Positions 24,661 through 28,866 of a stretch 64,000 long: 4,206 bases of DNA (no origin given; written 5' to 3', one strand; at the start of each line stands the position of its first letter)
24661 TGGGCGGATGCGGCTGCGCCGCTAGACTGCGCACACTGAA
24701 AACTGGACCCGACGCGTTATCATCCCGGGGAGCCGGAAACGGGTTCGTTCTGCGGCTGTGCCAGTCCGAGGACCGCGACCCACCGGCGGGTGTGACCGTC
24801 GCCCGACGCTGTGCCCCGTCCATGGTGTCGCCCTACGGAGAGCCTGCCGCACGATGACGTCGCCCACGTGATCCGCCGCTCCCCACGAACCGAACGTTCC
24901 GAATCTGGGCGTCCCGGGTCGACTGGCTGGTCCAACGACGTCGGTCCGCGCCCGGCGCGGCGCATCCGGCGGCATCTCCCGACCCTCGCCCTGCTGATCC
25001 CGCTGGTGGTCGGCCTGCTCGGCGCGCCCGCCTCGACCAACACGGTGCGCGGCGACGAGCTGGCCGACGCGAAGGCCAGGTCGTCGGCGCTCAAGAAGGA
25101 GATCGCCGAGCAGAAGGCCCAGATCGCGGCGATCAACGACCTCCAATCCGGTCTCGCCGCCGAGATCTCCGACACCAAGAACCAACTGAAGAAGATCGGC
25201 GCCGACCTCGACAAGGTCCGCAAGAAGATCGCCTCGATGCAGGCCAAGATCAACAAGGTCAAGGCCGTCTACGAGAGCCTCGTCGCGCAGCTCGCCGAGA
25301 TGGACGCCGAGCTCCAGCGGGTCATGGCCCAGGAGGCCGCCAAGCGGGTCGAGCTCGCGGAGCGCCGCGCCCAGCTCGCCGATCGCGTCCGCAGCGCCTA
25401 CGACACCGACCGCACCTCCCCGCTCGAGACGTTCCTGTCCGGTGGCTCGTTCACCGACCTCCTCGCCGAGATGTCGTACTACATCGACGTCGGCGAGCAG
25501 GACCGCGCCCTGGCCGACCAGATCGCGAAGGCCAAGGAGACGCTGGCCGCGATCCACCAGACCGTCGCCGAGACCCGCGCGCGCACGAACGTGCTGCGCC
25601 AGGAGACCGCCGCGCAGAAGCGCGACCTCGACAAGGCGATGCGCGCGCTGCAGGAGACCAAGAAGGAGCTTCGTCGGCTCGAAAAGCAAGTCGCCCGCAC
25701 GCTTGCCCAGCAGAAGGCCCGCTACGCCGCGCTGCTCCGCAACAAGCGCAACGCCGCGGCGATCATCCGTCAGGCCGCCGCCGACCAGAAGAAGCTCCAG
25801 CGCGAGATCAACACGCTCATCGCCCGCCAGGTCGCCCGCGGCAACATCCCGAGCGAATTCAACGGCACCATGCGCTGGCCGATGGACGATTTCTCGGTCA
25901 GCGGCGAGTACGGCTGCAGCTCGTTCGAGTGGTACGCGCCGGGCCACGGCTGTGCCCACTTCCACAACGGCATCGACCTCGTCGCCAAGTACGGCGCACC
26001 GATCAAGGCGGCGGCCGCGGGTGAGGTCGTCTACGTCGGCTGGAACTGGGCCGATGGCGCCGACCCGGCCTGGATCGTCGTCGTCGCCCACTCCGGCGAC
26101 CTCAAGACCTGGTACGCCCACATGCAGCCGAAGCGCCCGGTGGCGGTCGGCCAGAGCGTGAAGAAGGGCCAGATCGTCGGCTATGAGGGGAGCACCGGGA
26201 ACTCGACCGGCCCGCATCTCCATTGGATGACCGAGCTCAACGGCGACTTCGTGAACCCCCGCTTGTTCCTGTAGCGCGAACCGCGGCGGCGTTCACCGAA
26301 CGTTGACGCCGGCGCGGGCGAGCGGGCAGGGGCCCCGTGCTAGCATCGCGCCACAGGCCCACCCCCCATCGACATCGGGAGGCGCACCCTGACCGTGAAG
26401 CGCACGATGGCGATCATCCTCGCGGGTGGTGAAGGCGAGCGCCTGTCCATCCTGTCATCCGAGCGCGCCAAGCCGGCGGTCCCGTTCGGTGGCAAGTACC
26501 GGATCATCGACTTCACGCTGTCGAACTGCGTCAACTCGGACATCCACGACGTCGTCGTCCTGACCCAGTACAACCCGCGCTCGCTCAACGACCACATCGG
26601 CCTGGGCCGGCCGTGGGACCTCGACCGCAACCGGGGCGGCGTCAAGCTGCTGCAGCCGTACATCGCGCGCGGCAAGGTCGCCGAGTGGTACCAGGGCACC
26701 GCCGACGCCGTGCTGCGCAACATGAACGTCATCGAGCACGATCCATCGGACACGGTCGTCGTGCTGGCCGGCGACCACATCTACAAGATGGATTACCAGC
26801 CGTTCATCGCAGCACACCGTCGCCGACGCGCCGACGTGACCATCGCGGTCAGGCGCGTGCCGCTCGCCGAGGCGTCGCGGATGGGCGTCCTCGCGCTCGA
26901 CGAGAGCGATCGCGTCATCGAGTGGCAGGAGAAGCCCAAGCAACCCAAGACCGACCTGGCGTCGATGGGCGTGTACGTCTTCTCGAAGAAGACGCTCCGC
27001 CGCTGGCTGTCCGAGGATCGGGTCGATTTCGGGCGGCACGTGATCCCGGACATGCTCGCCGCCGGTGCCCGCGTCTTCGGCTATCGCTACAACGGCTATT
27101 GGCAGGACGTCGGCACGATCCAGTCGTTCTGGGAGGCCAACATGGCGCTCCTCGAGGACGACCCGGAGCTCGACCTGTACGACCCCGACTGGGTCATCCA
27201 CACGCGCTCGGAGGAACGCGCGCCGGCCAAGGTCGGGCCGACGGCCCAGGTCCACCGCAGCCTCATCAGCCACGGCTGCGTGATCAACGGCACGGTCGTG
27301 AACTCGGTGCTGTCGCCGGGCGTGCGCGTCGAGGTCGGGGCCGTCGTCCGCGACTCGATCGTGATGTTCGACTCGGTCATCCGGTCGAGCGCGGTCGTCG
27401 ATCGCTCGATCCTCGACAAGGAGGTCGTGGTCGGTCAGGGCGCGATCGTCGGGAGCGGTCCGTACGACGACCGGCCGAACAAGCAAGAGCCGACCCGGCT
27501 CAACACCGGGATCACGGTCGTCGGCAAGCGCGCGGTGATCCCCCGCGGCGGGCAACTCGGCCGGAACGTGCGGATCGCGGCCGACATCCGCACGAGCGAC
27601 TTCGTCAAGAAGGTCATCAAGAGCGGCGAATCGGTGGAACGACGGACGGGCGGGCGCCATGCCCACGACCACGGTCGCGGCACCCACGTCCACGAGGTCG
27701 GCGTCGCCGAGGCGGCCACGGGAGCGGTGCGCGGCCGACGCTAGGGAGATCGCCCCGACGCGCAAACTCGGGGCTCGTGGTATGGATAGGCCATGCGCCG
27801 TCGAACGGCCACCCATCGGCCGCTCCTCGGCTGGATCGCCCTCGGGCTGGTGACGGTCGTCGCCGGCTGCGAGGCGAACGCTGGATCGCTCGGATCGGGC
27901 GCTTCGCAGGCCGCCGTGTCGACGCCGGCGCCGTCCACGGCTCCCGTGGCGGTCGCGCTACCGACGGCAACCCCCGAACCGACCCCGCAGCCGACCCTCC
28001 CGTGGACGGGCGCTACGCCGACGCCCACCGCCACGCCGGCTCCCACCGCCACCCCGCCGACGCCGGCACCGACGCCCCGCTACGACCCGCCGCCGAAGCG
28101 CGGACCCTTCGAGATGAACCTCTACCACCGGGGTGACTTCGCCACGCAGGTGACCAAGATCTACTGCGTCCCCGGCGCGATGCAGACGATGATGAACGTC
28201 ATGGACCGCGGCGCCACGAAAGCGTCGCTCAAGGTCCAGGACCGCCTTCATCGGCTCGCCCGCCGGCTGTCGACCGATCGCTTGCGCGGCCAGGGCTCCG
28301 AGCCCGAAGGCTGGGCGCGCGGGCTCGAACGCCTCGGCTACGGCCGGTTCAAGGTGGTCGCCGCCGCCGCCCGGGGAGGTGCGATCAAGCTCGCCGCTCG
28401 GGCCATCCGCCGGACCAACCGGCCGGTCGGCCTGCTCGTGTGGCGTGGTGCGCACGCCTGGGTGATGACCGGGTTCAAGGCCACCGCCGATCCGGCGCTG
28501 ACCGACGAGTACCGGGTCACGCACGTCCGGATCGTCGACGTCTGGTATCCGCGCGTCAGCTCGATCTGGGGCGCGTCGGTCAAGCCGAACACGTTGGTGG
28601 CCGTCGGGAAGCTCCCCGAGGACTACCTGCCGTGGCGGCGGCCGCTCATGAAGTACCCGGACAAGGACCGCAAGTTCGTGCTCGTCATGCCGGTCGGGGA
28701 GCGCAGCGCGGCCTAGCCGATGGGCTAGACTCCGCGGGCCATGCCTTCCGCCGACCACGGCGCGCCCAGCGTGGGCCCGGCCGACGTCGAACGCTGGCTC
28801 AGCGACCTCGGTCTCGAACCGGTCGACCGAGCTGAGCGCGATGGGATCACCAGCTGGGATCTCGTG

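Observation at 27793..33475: Cell-surface proteolytic module: C39-like lipoprotein, YbjN-like protein and two tandem C-terminally anchored M1-like gluzincins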

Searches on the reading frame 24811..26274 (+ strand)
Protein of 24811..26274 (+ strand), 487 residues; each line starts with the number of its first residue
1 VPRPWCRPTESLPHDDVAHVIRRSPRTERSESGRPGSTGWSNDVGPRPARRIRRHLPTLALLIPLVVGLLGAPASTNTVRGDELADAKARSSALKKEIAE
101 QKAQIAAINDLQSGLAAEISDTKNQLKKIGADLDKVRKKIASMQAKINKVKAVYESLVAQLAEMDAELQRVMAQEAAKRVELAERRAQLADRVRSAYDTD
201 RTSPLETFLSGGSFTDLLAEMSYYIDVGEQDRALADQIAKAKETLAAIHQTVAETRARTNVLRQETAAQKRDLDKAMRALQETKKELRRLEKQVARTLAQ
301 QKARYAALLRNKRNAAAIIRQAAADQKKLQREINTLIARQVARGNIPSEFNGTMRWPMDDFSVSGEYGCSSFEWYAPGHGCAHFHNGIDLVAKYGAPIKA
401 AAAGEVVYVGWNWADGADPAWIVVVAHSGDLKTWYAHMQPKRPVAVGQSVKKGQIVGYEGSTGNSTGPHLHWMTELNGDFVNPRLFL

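Call 37: search_protein_families(library=pfam, proteins=[window:24811-26274:+], max_evalue=0.001)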
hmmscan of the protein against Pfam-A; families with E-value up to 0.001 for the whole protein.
window:24811-26274:+ (487 aa): 5 families
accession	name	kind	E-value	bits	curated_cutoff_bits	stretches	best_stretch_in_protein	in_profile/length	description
PF01551.29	Peptidase_M23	-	3.7e-27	94.8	28.7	1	384-483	2-96/96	Peptidase family M23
PF11932.13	DUF3450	-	8.2e-07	29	32.6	1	75-190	19-129/241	Protein of unknown function (DUF3450)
PF24568.1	CC_PcsB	-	7.7e-06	26.1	27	1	181-246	7-73/75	Peptidoglycan hydrolase PcsB, coiled-coil domain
PF19220.6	Rod_CreS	-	3.8e-05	23.3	100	1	117-191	6-80/359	Crescentin, rod domain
PF10498.14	IFT57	-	5.8e-05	22.7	40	1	97-190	216-306/360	Intra-flagellar transport protein 57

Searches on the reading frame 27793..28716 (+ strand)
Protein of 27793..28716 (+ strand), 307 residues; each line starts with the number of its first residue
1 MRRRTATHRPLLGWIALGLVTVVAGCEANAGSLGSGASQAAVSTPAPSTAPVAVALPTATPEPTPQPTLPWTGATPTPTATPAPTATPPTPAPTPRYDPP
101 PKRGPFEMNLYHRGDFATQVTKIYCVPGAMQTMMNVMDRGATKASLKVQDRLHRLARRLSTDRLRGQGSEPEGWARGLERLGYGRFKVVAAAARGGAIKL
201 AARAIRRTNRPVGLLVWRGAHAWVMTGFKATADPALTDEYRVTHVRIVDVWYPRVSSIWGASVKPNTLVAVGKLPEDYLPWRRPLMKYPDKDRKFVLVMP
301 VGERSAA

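Call 5: search_protein_families(library=pfam, proteins=[window:27793-28716:+], max_evalue=1)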
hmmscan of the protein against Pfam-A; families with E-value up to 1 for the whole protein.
window:27793-28716:+ (307 aa): 0 families

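Call 6: search_protein_families(library=ncbifam, proteins=[window:27793-28716:+], max_evalue=1)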
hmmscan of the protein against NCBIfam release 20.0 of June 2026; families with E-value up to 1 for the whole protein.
window:27793-28716:+ (307 aa): 7 families
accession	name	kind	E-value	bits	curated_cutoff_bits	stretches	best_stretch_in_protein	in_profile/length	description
NF037973.1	metallo_SslE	exception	0.0017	15.8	3000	1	20-99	18-86/1519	lipoprotein metalloprotease SslE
NF040983.1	BimA_second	exception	0.013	14.4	600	1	44-130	100-188/381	trimeric autotransporter actin-nucleating factor BimA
NF033761.1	gliding_GltJ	equivalog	0.049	12.7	450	1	37-95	397-471/671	adventurous gliding motility protein GltJ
NF008084.0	PRK10819.1-5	equivalog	0.13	12.1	315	1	43-96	57-111/249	TonB system transport protein TonB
NF008082.0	PRK10819.1-3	equivalog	0.13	12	265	1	41-102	37-102/242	TonB system transport protein TonB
NF040486.1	SrfA_fam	subfamily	0.43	9.9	150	1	7-93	218-304/438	SrfA family protein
NF041057.1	Rcas_1661_fam_Se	equivalog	0.86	9.1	190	0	19-95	5-67/247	Rcas_1661 family thioredoxin-like (seleno)lipoprotein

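Call 17: find_homologous_proteins(query=window:27793-28716:+, max_evalue=0.001)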
Query window:27793-28716:+ (307 aa): 1361 proteins with E <= 0.001 among 8000 candidates; the best 120 are listed.
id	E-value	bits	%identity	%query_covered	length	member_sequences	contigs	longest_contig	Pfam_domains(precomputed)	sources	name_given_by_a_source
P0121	5.2e-202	688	100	100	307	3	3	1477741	-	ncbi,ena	-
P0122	2.2e-173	594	88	100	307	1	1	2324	-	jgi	jgi:hypothetical protein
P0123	4.0e-172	589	88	100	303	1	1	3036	-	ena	-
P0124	8.8e-171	585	84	100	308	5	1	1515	-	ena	-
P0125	7.0e-167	572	83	100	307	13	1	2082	-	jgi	jgi:hypothetical protein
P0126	7.4e-167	572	86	100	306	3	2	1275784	-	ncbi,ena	-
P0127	7.6e-166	569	84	100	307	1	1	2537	-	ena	-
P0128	5.3e-165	566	80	100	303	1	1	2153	-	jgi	jgi:hypothetical protein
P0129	9.7e-164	562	82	100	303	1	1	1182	-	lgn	-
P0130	2.4e-161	554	82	100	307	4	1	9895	-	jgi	jgi:hypothetical protein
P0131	7.9e-161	552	80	100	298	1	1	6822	-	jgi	jgi:hypothetical protein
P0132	4.0e-160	550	79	100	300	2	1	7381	-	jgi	jgi:hypothetical protein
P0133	1.3e-159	548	83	100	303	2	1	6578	-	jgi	jgi:hypothetical protein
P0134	1.4e-159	548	80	100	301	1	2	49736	-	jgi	jgi:hypothetical protein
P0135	7.7e-159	546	81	100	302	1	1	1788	-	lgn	-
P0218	1.7e-82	295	57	87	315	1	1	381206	-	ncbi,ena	-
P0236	3.5e-80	287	49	98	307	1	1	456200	-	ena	-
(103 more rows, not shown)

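Call 19: find_encoding_contigs(protein=P0218, flank=6000, max_places=3)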
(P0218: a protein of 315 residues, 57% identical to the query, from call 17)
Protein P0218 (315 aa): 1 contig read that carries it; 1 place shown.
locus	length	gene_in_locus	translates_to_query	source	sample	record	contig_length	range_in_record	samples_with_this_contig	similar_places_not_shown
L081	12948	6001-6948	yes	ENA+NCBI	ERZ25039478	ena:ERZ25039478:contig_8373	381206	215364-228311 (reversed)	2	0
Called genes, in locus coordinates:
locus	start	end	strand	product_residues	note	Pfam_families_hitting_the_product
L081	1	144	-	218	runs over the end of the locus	PF00230:MIP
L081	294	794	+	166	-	PF04073:tRNA_edit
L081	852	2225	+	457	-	PF00144:Beta-lactamase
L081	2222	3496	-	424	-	PF00270:DEAD, PF04851:ResIII (weak), PF13245:AAA_19 (faint), PF00271:Helicase_C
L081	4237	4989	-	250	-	PF00753:Lactamase_B (faint), PF13483:Lactamase_B_3, PF12706:Lactamase_B_2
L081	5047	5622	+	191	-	-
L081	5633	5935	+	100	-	PF03795:YCII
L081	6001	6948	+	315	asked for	-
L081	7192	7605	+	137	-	PF04075:F420H2_quin_red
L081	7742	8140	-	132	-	PF11236:DUF3037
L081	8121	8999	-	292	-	PF20613:HipA_2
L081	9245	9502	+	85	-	-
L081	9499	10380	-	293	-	PF04228:Zn_peptidase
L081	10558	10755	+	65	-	-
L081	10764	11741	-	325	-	PF08220:HTH_DeoR (weak), PF08279:HTH_11, PF12840:HTH_20 (weak), PF19187:HTH_PafC (faint), PF13280:WYL, PF25583:WCX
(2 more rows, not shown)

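Call 20: find_encoding_contigs(protein=P0236, flank=6000, max_places=3)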
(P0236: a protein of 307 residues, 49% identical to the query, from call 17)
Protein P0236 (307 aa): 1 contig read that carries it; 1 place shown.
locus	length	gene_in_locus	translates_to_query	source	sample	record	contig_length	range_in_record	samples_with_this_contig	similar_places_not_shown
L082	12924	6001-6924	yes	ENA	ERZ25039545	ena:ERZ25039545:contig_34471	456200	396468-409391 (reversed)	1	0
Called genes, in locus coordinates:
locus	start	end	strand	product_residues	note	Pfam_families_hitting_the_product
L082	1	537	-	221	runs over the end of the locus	PF00230:MIP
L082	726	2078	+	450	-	PF00144:Beta-lactamase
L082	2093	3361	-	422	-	PF00270:DEAD, PF04851:ResIII (weak), PF13245:AAA_19 (faint), PF00271:Helicase_C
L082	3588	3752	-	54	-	-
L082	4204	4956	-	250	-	PF00753:Lactamase_B (weak), PF13483:Lactamase_B_3, PF12706:Lactamase_B_2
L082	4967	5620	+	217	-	-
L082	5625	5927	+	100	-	PF03795:YCII (weak)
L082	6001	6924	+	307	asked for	-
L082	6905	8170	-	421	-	PF07969:Amidohydro_3 (weak), PF01979:Amidohydro_1, PF07969:Amidohydro_3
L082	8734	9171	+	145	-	PF22747:Zn_ribbon_DUF2089, PF09862:DUF2089, PF13556:HTH_30 (faint)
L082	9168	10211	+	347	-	PF13349:DUF4097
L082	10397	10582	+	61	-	-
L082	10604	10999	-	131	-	PF11236:DUF3037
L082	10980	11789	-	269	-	PF20613:HipA_2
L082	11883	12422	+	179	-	PF13238:AAA_18, PF01202:SKI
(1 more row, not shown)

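Call 32: predict_structure(alignment_id=A3)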
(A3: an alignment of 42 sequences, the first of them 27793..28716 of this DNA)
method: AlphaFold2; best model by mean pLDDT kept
length: 307 residues; sequences in the alignment: 42
mean_pLDDT: 74.8   pTM: 0.66
mean pLDDT of the five models: 74.8, 68.7, 68.0, 68.0, 67.7
residues with pLDDT >= 90: 132; 70-90: 59; 50-70: 40; < 50: 76
segments of 3 or more residues with pLDDT < 50: 1-3, 7-14, 16-57, 71-77, 92-95, 303-307
pLDDT, mean of each block of 10 residues (from residue 1): 48 46 42 37 43 47 52 41 58 52 83 94 92 96 93 96 86 97 95 92 94 84 95 91 94 78 90 74 80 93 47
secondary structure, 60 per line:
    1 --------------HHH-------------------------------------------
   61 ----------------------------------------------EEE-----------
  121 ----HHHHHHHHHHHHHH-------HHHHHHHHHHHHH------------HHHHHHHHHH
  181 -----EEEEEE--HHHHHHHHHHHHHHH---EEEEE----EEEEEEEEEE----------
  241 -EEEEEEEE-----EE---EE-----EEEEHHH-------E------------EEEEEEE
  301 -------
elements in order: E107-109 H125-138 H146-158 H171-180 E186-191 H194-208 E212-216 E221-230 E242-249 E267-270 E294-300

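Call 34: fold_search(model_id=the predicted structure, library=pdb)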
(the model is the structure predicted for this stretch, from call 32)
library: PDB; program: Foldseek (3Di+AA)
matches with E <= 10: 131; with E <= 0.001: 6
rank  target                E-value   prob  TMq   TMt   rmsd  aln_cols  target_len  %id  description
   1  6th5_A                2.9e-04  1.00  0.36  0.49   8.8       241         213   14  Crystal structure of mature wildtype primitive Phytochelatin synthase from Nostoc spec. - Alr0975 (released 2020-11-25)
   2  5xda_C                7.3e-04  1.00  0.34  0.21   6.0       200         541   12  Structural basis for Ufm1 recognition by UfSP (released 2018-02-28)
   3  5xda_A                7.3e-04  1.00  0.36  0.22   6.6       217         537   12  Structural basis for Ufm1 recognition by UfSP (released 2018-02-28)
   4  8ssk_D                7.3e-04  1.00  0.30  0.30  15.4       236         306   13  Citrobacter rodentium contact dependent growth inhibition (CDI) entry and toxin (CdiA-CT) domains (released 2024-05-15)
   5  8ssk_A                7.8e-04  1.00  0.32  0.33  15.7       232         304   12  Citrobacter rodentium contact dependent growth inhibition (CDI) entry and toxin (CdiA-CT) domains (released 2024-05-15)
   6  5xda_B                9.9e-04  1.00  0.35  0.21   5.9       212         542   12  Structural basis for Ufm1 recognition by UfSP (released 2018-02-28)
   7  8ssk_C                1.2e-03  1.00  0.32  0.32  15.6       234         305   13  Citrobacter rodentium contact dependent growth inhibition (CDI) entry and toxin (CdiA-CT) domains (released 2024-05-15)
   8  2btw_B                1.3e-03  1.00  0.35  0.48   7.9       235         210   15  Crystal structure of Alr0975 (released 2005-12-14)
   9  1pxv_A                1.6e-03  1.00  0.33  0.51   7.5       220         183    9  The staphostatin-staphopain complex: a forward binding inhibitor in complex with its target cysteine protease (released 2003-10-21)
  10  8ssm_A                1.7e-03  1.00  0.31  0.60   7.1       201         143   13  Citrobacter rodentium contact dependent growth inhibition (CDI) toxin (CdiA-CT) and immunity (CdiI) complex (released 2024-05-15)
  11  5ejj_A                1.7e-03  1.00  0.32  0.21   6.6       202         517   15  Crystal structure of UfSP from C.elegans (released 2017-01-18)
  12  1y4h_A                1.8e-03  1.00  0.35  0.58   7.2       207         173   12  Wild type staphopain-staphostatin complex (released 2005-01-18)
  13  5ejj_B                2.0e-03  1.00  0.37  0.23   5.4       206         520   14  Crystal structure of UfSP from C.elegans (released 2017-01-18)
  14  5xda_F                2.1e-03  1.00  0.35  0.22   5.7       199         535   13  Structural basis for Ufm1 recognition by UfSP (released 2018-02-28)
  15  5xda_E                2.1e-03  1.00  0.35  0.22   5.9       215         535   12  Structural basis for Ufm1 recognition by UfSP (released 2018-02-28)
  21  3erv                  9.7e-03  0.95  0.32  0.46   6.5       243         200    9  Crystal structure of an putative C39-like peptidase from Bacillus anthracis (released 2008-10-14)
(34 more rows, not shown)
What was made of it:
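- On Papain-like cysteine peptidases (clan CA): Foldseek hits to Alr0975, UfSP, staphopain, a CdiA-CT papain-like toxin and C39-like 3erv (call 34).
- Closest known: Papain-like. Same: The lipoprotein's C-terminal domain has this fold (Foldseek E 3e-4 to 1e-2, probability 0.95-1.0, call 34).
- Checked: The lipoprotein has a lipobox (VVAGC, Cys26), a Pro/Thr-rich linker and a domain with a papain-like fold (calls 32, 34).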

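Call 52: search_protein_families(library=pfam, alignment_id=A3, max_evalue=1)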
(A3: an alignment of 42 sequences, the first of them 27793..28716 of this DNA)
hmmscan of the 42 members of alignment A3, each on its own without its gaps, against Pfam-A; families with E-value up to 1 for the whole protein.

A. member 1, window:27793-28716:+ (307 aa): 0 families

B. families by the number of members that match (of 42 scanned): 8 families
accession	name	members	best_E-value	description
PF00739.24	X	2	0.021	Trans-activation protein X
PF05887.16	Trypan_PARP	2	0.13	Procyclic acidic repetitive protein (PARP)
PF13529.12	Peptidase_C39_2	1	0.06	Peptidase_C39 like family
PF22880.2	DUF7019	1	0.11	Family of unknown function (DUF7019)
PF00730.31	HhH-GPD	1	0.15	HhH-GPD superfamily base excision DNA repair protein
PF19163.5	DUF5845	1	0.3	Family of unknown function (DUF5845)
PF05104.17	Rib_recp_KP_reg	1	0.36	Ribosome receptor lysine/proline rich region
PF07267.16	Nucleo_P87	1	0.78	Nucleopolyhedrovirus capsid protein P87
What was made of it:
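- On Peptidase_C39_2 (PF13529): 1 of 42 homologs hits at E 0.06 (call 52).
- No Pfam C39_2 match was found (calls 5, 52).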

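Call 60: find_encoding_contigs(protein=P0121, flank=3000, max_places=3)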
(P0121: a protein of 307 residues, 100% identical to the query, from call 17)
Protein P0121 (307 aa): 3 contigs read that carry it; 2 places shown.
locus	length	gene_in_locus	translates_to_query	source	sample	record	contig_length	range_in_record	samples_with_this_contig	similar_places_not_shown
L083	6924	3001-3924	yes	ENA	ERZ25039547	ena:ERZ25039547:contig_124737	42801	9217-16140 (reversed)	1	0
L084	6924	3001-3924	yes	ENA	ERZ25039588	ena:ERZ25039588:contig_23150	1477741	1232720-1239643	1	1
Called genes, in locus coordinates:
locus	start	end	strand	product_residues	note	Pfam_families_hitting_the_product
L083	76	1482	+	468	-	PF11932:DUF3450 (faint), PF24568:CC_PcsB (weak), PF01551:Peptidase_M23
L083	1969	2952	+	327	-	PF00483:NTP_transferase, PF24894:Hexapep_GlmU, PF25084:LbH_EIF2B (weak), PF25087:GMPPB_C (weak), PF25247:LbH_GLGC (faint)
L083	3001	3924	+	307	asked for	-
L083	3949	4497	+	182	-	PF10722:YbjN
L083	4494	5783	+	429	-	-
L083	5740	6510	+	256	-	-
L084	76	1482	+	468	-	PF11932:DUF3450 (faint), PF24568:CC_PcsB (weak), PF01551:Peptidase_M23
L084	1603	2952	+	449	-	PF00483:NTP_transferase, PF12804:NTP_transf_3 (weak), PF24894:Hexapep_GlmU, PF25084:LbH_EIF2B (weak), PF25087:GMPPB_C (weak), PF25247:LbH_GLGC (faint)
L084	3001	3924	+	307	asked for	-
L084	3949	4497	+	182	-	PF10722:YbjN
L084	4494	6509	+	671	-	-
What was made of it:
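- Checked: The public gene call uses this start (call 60).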

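Call 66: search_protein_families(library=padloc, proteins=[window:27793-28716:+], max_evalue=0.01)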
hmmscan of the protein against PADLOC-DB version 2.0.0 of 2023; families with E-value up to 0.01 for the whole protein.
window:27793-28716:+ (307 aa): 0 families
